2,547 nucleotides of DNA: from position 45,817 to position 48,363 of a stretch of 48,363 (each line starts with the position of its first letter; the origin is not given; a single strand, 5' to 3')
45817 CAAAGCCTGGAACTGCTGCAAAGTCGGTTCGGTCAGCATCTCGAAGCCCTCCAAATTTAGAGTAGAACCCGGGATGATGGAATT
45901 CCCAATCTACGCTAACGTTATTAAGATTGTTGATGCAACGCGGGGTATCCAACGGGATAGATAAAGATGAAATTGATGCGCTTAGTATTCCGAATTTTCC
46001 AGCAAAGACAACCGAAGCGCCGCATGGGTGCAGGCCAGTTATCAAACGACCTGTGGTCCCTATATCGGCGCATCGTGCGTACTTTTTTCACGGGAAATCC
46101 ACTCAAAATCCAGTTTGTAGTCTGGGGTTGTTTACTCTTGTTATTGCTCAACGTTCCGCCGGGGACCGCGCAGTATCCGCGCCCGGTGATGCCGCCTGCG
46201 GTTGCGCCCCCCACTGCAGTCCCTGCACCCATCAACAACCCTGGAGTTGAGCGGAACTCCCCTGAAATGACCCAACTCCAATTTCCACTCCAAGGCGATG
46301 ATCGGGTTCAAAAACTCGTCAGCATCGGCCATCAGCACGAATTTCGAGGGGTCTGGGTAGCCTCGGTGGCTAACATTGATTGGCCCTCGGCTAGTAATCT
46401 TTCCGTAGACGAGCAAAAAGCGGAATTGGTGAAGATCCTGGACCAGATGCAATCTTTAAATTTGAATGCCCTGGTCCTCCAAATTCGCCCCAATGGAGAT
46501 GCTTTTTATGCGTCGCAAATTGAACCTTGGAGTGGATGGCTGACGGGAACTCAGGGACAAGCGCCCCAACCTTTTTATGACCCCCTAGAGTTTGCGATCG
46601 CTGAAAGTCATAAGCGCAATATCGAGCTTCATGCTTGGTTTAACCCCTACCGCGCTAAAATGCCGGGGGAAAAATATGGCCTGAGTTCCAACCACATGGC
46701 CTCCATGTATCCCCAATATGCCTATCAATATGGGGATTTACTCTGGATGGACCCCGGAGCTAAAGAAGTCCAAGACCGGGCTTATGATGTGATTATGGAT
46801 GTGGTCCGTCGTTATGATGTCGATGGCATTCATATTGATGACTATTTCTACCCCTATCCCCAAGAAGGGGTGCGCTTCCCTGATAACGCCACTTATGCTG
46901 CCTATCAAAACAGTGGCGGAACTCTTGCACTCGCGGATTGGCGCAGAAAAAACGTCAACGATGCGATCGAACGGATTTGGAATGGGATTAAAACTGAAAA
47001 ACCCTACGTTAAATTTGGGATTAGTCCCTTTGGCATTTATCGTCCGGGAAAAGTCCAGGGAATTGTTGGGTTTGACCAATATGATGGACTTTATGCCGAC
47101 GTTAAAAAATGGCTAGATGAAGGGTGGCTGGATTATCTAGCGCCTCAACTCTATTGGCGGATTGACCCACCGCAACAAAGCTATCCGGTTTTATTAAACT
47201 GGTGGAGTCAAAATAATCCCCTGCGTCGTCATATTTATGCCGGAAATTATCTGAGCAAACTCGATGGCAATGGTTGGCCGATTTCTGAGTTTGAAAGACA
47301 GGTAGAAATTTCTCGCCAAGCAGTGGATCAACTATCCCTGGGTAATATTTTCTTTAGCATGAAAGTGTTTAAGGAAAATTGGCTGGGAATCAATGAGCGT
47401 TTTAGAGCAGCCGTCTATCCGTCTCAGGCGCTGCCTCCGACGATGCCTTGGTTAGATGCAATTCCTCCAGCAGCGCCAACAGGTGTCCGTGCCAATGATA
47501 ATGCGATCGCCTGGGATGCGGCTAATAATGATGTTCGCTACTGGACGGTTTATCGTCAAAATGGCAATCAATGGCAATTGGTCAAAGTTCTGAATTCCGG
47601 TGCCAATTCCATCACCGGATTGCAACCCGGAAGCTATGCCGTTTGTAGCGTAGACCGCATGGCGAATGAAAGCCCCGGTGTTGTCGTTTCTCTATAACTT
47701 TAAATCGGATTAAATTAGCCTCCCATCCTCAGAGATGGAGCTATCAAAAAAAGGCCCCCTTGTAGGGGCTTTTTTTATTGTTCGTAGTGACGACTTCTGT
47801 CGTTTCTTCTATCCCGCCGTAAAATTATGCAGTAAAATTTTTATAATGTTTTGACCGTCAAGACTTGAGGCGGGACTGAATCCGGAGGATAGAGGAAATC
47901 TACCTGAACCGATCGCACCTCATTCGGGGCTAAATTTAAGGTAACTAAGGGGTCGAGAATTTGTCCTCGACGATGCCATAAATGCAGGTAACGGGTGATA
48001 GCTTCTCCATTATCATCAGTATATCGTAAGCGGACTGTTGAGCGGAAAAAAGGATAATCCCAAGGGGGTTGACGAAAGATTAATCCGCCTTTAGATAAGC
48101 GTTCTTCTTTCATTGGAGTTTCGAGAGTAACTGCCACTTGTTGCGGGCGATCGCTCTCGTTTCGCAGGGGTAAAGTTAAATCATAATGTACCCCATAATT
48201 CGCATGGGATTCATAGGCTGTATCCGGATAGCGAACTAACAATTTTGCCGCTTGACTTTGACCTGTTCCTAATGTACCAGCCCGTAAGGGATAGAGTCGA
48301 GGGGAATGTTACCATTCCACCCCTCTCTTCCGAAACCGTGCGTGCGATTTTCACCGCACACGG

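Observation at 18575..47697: Three dispersed paralogs of the GHL10 glycoside-hydrolase-like family in one 30-kb span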

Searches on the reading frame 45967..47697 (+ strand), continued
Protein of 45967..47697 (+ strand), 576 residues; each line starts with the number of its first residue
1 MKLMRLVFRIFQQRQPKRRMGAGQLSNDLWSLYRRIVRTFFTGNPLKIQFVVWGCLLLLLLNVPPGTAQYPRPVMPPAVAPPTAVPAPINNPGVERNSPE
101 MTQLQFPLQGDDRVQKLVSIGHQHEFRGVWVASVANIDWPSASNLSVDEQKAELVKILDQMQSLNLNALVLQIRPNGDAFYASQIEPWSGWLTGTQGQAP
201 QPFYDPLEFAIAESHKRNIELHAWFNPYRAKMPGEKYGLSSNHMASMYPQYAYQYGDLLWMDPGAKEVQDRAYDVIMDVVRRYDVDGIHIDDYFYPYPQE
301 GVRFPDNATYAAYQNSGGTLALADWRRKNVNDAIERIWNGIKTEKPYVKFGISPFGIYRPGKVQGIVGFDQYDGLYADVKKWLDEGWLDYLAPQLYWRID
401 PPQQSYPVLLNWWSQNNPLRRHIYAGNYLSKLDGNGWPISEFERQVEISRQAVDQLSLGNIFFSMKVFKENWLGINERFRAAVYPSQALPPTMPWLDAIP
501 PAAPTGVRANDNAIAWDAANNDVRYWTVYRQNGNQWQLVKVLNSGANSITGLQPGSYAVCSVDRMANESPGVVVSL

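Call 81: find_encoding_contigs(protein=P0337, flank=6000, max_places=1)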
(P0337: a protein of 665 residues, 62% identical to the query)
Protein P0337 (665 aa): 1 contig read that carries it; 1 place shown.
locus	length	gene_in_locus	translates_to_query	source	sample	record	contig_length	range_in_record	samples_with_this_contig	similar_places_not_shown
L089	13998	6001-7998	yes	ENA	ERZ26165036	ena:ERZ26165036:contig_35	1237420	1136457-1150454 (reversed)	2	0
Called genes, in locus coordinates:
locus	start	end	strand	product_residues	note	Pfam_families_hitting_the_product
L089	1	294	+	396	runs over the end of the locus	PF07176:DUF1400, PF13472:Lipase_GDSL_2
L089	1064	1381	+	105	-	-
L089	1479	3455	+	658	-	PF01590:GAF, PF13185:GAF_2 (weak), PF13492:GAF_3 (weak), PF02518:HATPase_c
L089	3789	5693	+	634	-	PF00989:PAS, PF13426:PAS_9, PF00512:HisKA (faint), PF01590:GAF, PF13185:GAF_2, PF13492:GAF_3 (weak), PF02518:HATPase_c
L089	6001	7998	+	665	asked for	PF00395:SLH, PF02638:GHL10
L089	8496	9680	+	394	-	PF04188:Mannosyl_trans2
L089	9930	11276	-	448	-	PF07992:Pyr_redox_2, PF12831:FAD_oxidored (weak), PF13738:Pyr_redox_3, PF00070:Pyr_redox, PF02852:Pyr_redox_dim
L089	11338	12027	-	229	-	-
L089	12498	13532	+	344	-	PF00482:T2SSF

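Call 82: find_encoding_contigs(protein=P0254, flank=6000, max_places=1)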
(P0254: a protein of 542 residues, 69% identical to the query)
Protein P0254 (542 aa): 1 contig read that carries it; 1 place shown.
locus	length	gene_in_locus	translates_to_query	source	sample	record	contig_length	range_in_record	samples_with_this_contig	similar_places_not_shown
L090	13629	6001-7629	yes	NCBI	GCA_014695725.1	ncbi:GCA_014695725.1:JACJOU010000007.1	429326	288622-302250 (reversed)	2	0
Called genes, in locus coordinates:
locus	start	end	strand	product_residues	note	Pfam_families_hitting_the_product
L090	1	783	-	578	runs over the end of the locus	PF00072:Response_reg, PF00990:GGDEF, PF00563:EAL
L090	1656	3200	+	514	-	PF08448:PAS_4 (faint), PF00989:PAS (weak), PF13426:PAS_9, PF00512:HisKA, PF02518:HATPase_c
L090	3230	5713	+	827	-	PF00989:PAS (faint), PF08448:PAS_4 (faint), PF13426:PAS_9, PF08447:PAS_3 (faint), PF13185:GAF_2, PF13188:PAS_8 (weak), PF00211:Guanylate_cyc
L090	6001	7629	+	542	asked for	PF02638:GHL10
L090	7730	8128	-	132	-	-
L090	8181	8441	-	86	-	-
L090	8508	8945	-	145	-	PF13453:Zn_ribbon_TFIIB, PF26788:DUF8260 (faint), PF13453:Zn_ribbon_TFIIB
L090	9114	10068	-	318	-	PF00292:PAX (weak), PF13565:HTH_32, PF13358:DDE_3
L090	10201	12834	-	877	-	PF01411:tRNA-synt_2c, PF07973:tRNA_SAD, PF02272:DHHA1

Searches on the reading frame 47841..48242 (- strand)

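Call 13: search_protein_families(library=pfam, proteins=[window:47841-48242:-], max_evalue=0.001)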
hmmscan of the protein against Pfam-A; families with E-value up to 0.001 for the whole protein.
window:47841-48242:- (133 aa): 1 family
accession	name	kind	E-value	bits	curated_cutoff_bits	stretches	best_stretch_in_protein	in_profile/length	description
PF11850.13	DUF3370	-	1.7e-57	195.7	25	1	1-132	292-422/422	Protein of unknown function (DUF3370)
